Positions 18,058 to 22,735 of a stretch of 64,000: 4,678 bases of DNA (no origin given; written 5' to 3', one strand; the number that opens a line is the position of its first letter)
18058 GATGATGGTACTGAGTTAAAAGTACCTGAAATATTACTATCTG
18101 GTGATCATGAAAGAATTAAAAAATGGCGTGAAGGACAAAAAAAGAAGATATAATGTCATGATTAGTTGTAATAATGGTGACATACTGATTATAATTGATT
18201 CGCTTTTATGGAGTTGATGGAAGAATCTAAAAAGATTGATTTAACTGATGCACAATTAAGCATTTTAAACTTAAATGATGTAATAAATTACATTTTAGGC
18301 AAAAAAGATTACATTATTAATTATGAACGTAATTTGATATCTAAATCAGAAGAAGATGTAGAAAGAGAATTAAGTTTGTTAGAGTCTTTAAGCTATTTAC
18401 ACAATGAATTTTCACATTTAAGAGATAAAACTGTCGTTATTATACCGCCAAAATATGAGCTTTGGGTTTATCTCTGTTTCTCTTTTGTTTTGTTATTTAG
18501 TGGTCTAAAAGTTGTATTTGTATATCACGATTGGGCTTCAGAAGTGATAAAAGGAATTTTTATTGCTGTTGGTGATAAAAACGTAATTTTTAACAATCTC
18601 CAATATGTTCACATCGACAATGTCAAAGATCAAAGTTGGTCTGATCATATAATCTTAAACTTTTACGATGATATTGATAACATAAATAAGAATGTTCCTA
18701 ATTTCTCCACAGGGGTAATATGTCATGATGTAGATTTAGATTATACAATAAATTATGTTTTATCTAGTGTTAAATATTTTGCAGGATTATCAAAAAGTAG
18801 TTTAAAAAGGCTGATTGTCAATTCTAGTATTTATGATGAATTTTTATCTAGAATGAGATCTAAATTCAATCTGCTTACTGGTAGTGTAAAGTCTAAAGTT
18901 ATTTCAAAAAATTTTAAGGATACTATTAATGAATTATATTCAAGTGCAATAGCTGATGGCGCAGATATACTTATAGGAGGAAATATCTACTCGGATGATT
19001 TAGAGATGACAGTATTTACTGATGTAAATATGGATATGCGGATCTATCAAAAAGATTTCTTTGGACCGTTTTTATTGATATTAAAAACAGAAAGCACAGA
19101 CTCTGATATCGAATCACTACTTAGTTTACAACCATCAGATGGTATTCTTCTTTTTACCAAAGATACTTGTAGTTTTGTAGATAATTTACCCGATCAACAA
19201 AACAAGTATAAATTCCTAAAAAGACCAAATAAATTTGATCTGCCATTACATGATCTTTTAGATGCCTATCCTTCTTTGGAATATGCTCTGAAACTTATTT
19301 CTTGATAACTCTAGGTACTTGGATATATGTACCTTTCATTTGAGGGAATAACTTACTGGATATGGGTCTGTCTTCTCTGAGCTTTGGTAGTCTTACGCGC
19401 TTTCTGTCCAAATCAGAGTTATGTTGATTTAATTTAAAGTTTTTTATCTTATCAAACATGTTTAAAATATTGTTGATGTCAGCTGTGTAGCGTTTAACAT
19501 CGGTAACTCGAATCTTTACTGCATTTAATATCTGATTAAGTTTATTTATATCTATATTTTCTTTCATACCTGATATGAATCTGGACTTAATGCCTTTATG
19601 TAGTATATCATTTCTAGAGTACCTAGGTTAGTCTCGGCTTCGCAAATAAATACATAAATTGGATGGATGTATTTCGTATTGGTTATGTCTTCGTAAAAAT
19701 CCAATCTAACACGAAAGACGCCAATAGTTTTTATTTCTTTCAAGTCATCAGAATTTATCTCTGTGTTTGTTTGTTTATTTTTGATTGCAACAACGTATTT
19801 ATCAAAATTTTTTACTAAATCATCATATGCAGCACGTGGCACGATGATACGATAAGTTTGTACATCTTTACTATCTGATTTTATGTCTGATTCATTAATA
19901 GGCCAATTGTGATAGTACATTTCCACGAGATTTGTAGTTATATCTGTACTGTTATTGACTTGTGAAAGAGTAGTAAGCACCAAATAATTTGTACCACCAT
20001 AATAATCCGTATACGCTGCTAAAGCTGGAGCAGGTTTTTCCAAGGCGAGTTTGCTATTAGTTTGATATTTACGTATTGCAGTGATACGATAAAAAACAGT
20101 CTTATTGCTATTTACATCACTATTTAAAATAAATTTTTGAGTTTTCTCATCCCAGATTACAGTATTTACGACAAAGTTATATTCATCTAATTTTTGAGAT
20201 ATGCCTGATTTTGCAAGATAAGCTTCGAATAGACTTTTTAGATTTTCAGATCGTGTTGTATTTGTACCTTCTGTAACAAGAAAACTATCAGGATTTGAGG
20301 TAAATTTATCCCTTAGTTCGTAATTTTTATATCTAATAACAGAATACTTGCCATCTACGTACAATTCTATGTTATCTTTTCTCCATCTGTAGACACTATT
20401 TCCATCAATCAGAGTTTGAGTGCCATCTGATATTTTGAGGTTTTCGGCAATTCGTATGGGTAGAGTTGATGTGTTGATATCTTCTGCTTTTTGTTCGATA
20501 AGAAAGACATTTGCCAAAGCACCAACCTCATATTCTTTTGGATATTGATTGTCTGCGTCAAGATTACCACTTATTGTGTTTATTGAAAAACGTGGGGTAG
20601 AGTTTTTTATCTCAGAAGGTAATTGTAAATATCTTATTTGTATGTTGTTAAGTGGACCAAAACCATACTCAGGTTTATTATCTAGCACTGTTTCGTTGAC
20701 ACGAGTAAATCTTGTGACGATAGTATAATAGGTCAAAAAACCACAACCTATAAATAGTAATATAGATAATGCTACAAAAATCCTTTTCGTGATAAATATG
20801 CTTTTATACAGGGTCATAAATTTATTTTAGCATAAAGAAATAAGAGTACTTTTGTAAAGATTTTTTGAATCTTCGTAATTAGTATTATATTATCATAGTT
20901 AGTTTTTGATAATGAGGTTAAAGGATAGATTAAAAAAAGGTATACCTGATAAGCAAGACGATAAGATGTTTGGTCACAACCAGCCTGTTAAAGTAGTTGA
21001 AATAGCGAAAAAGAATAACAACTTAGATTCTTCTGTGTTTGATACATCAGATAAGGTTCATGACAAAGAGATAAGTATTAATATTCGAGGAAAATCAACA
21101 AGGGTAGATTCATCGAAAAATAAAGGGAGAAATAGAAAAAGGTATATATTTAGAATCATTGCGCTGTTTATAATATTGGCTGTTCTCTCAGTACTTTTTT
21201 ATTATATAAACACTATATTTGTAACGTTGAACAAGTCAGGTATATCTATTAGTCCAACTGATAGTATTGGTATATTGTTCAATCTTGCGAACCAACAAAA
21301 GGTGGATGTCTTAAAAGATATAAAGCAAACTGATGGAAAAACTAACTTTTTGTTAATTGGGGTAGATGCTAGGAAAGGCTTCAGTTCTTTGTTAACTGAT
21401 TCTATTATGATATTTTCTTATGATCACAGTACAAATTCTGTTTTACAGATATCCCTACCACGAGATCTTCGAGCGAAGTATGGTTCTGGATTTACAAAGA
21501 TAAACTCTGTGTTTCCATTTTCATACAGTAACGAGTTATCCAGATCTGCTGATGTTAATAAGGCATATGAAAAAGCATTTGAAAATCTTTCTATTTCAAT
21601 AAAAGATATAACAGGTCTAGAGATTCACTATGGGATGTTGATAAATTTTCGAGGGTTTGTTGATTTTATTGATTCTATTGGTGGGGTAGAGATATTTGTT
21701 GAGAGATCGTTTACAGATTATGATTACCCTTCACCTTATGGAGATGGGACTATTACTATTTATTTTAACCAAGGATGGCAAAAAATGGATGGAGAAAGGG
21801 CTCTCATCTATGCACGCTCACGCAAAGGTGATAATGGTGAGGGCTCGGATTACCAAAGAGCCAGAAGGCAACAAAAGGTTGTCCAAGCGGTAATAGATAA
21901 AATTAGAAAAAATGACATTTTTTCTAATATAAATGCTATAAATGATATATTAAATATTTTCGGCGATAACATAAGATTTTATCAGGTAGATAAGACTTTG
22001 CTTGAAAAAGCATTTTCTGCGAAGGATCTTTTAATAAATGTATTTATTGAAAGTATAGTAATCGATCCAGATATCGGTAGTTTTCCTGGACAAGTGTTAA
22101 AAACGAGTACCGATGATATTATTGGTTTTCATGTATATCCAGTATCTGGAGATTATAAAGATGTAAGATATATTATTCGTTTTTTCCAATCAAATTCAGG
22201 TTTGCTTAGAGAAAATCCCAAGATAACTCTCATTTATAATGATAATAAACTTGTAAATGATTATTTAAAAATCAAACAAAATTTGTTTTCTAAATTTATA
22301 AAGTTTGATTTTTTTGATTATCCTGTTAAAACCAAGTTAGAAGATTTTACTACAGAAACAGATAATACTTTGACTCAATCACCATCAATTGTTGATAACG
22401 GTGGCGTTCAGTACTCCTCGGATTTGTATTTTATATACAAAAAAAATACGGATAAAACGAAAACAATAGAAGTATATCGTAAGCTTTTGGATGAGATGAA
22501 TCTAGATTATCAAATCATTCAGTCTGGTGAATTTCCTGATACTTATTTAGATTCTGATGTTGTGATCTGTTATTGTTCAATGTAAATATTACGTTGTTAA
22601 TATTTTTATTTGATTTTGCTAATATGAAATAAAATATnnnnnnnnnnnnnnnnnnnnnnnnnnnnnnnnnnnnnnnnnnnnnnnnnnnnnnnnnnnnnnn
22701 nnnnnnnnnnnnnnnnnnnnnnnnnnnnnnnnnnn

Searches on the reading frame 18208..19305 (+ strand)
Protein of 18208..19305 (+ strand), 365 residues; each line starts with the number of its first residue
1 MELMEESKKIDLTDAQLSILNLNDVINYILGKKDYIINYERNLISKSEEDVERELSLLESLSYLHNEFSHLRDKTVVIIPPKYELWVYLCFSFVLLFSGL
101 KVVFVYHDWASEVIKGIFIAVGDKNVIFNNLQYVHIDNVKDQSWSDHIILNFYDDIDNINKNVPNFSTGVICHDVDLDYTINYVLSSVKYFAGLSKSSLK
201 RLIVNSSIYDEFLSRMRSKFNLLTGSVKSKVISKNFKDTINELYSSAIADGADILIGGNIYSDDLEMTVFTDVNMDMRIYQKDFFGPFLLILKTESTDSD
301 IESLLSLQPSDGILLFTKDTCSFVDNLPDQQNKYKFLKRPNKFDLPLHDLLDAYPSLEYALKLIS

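Call 33: search_protein_families(library=pfam, proteins=[window:18208-19305:+], max_evalue=0.001)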
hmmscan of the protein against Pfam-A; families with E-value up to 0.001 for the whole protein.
window:18208-19305:+ (365 aa): 1 family
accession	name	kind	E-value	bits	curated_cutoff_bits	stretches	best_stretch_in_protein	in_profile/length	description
PF00171.27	Aldedh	-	1.3e-17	63.9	23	1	169-302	242-387/461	Aldehyde dehydrogenase family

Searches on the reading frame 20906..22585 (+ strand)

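Call 11: search_protein_families(library=pfam, proteins=[window:20906-22585:+], max_evalue=0.001)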
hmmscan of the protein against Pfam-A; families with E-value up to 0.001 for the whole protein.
window:20906-22585:+ (559 aa): 1 family
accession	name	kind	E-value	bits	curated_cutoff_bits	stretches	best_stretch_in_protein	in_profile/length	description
PF03816.19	LytR_cpsA_psr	-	4.1e-29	102.1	24.6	1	164-334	2-149/150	LytR_cpsA_psr family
